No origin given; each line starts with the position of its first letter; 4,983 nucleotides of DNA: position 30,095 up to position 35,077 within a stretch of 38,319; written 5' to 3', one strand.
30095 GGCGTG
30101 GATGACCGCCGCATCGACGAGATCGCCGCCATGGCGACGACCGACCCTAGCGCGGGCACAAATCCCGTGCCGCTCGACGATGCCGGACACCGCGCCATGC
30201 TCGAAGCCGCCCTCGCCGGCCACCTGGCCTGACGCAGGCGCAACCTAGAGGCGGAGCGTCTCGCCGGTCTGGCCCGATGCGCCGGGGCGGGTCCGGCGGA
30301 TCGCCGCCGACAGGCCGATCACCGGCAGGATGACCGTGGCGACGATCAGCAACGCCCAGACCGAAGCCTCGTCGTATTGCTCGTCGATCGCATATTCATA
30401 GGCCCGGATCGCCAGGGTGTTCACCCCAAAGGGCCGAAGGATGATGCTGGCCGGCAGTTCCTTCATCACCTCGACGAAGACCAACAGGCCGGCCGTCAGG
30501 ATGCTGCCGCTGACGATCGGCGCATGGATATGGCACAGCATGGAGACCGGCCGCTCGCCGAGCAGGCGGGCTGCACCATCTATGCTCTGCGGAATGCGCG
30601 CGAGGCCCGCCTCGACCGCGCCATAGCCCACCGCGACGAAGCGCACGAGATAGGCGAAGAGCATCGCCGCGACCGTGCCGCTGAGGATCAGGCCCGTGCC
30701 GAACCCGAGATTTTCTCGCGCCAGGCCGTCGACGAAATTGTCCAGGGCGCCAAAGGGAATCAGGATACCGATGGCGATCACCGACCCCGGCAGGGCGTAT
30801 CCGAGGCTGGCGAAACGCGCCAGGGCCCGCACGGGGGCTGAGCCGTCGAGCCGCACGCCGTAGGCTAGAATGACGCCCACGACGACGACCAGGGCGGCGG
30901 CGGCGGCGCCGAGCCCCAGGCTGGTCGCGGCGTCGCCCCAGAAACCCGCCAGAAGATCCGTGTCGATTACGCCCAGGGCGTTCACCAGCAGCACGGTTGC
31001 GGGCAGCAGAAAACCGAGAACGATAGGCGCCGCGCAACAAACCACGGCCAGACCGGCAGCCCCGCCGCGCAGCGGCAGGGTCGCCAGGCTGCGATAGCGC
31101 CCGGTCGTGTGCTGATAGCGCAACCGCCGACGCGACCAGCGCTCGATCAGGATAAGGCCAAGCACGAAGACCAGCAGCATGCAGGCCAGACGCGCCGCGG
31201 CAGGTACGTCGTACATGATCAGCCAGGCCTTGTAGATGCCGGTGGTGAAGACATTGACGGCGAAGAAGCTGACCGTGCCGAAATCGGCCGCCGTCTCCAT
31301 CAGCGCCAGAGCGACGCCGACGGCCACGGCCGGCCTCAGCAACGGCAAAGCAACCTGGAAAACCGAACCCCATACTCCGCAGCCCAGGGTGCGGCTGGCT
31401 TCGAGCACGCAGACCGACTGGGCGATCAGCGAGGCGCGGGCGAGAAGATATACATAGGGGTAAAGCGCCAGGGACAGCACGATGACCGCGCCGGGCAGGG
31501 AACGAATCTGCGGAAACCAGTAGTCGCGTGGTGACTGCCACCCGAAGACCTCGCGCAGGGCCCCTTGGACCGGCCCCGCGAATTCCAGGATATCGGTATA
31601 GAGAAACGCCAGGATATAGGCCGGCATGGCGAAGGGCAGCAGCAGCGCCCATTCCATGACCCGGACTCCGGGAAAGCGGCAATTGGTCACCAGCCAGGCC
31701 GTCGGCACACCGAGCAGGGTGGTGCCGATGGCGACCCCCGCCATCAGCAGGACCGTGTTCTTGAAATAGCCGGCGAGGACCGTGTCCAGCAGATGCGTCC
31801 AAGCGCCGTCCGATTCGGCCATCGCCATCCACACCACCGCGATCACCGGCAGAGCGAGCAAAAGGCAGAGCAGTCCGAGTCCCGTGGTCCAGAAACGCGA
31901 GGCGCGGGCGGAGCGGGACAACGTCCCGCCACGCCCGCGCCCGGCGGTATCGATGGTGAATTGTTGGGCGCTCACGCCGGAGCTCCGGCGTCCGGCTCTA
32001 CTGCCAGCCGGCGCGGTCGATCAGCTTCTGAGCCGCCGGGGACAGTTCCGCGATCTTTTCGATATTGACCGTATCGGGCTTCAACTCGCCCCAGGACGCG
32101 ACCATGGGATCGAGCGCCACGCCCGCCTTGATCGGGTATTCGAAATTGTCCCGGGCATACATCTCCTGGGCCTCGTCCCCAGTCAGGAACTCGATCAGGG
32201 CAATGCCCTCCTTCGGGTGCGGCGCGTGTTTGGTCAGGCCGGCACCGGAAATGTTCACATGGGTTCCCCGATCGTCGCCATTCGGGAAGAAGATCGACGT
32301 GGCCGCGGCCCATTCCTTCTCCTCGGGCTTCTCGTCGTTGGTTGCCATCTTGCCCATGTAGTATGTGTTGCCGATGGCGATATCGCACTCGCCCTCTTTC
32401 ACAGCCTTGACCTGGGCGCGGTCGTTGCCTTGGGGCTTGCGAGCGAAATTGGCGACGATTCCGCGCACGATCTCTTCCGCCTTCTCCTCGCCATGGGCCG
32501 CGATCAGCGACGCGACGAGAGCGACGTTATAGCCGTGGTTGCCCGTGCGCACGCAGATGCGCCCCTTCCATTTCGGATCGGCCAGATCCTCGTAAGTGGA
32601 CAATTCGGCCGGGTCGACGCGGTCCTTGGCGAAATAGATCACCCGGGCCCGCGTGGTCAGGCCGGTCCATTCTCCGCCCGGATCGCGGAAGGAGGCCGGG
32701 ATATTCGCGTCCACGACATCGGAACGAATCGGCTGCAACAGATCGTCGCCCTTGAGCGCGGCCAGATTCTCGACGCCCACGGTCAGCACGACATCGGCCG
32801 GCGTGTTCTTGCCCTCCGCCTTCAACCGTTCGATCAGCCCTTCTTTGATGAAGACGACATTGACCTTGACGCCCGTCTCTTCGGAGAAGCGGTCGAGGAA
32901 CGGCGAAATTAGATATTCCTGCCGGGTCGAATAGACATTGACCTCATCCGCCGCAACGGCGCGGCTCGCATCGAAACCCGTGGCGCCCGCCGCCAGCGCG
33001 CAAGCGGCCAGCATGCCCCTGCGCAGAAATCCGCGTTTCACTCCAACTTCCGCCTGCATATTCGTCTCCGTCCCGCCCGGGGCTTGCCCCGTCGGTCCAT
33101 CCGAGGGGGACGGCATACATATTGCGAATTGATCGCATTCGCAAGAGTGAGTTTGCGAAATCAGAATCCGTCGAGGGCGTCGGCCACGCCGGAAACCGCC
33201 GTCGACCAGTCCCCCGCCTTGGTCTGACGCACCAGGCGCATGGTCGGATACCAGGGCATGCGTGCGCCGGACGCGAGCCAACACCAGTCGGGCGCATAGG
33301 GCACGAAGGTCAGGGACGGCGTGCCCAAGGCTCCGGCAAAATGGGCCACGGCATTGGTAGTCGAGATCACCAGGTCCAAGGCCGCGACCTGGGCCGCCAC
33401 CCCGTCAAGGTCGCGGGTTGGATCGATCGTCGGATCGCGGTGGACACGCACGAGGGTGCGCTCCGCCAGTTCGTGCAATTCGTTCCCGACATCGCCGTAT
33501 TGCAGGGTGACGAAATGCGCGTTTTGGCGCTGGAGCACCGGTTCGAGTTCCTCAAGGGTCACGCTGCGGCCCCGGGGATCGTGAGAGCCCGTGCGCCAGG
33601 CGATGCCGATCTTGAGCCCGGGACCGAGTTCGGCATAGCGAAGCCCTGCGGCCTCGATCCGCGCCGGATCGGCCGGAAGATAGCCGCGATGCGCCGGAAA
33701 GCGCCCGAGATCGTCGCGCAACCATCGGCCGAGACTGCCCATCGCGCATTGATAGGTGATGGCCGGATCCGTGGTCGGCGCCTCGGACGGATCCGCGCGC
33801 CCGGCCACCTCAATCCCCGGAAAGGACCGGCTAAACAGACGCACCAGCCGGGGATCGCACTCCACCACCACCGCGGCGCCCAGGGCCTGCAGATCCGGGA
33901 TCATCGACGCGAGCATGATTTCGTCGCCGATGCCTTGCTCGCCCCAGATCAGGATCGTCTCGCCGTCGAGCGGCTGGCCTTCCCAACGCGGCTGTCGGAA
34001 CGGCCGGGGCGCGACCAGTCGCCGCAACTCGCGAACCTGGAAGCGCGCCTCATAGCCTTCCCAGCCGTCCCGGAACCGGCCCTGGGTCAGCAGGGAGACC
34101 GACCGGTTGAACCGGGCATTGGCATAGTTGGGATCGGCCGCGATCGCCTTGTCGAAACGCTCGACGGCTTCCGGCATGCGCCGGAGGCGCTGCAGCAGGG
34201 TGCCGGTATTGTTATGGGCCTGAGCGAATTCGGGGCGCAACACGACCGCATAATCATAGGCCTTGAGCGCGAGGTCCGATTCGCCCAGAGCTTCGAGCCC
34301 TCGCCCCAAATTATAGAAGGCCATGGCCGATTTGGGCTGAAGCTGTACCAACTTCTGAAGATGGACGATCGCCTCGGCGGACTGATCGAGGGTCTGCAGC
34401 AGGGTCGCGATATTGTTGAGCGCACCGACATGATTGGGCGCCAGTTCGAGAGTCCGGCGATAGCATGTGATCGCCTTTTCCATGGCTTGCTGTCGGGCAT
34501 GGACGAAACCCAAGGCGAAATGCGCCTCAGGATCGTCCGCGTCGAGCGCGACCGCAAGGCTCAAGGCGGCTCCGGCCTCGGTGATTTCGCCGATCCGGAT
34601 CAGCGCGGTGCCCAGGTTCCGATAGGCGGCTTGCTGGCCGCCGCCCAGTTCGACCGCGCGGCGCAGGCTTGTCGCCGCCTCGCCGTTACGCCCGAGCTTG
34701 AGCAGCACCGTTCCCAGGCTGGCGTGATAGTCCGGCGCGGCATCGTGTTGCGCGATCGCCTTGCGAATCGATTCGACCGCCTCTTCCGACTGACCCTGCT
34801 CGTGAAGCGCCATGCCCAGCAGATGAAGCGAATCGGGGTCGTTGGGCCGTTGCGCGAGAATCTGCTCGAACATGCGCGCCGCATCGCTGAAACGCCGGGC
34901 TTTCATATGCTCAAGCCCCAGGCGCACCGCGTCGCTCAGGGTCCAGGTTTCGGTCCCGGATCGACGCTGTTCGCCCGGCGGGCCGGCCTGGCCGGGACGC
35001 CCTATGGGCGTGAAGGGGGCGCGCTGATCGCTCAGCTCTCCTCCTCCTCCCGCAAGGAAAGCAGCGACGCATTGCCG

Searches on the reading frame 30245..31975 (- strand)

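Call 17: search_protein_families(library=pfam, proteins=[window:30245-31975:-])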
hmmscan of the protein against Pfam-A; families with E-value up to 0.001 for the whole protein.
window:30245-31975:- (576 aa): 1 family
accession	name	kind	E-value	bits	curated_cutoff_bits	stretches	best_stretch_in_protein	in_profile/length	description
PF00528.27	BPD_transp_1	-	3e-15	56.9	26.4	2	93-286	9-183/184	Binding-protein-dependent transport system inner membrane component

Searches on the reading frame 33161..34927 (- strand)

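Call 17: search_protein_families(library=pfam, proteins=[window:33161-34927:-])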
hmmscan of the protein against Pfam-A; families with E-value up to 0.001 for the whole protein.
window:33161-34927:- (588 aa): 23 families
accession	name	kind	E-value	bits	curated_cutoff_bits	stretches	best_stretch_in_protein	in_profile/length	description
PF07719.23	TPR_2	-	4.2e-39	129.9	27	1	133-166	1-34/34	Tetratricopeptide repeat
PF00515.34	TPR_1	-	4.5e-37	124.8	27.8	1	133-166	1-34/34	Tetratricopeptide repeat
PF13414.12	TPR_11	-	9.6e-37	124.9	26.8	2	108-146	3-41/42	TPR repeat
PF13431.12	TPR_17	-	2.3e-35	118.3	24.4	2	20-51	2-33/34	Tetratricopeptide repeat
PF13432.12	TPR_16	-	2.2e-33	114.7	32.7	4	2-65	2-65/65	Tetratricopeptide repeat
PF13181.12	TPR_8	-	1.7e-26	90.5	25.7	1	32-58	2-28/34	Tetratricopeptide repeat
PF14559.12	TPR_19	-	9.2e-22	77.6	25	2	8-69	2-63/68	Tetratricopeptide repeat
PF13428.12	TPR_14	-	2.7e-20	71.3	23.5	0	100-140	2-42/44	Tetratricopeptide repeat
PF13424.12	TPR_12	-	5.9e-20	71.7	30.1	2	137-197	7-75/77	Tetratricopeptide repeat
PF13371.12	TPR_9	-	2e-17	63.4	35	2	141-201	3-63/73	Tetratricopeptide repeat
PF23914.1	TPR_CcmH_CycH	-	3.6e-14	53.3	42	1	54-165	39-153/158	Cytochrome c-type biogenesis protein H TPR domain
PF13174.12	TPR_6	-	6.4e-14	52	26.3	0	32-61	1-30/33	Tetratricopeptide repeat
PF12895.13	ANAPC3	-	6.6e-14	52.4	27.2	2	11-90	3-81/82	Anaphase-promoting complex, cyclosome, subunit 3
PF13176.12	TPR_7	-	1.3e-13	50.2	27.9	0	33-61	1-31/36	Tetratricopeptide repeat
PF13374.12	TPR_10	-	2.7e-09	37.2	27.5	0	33-59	4-30/42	Tetratricopeptide repeat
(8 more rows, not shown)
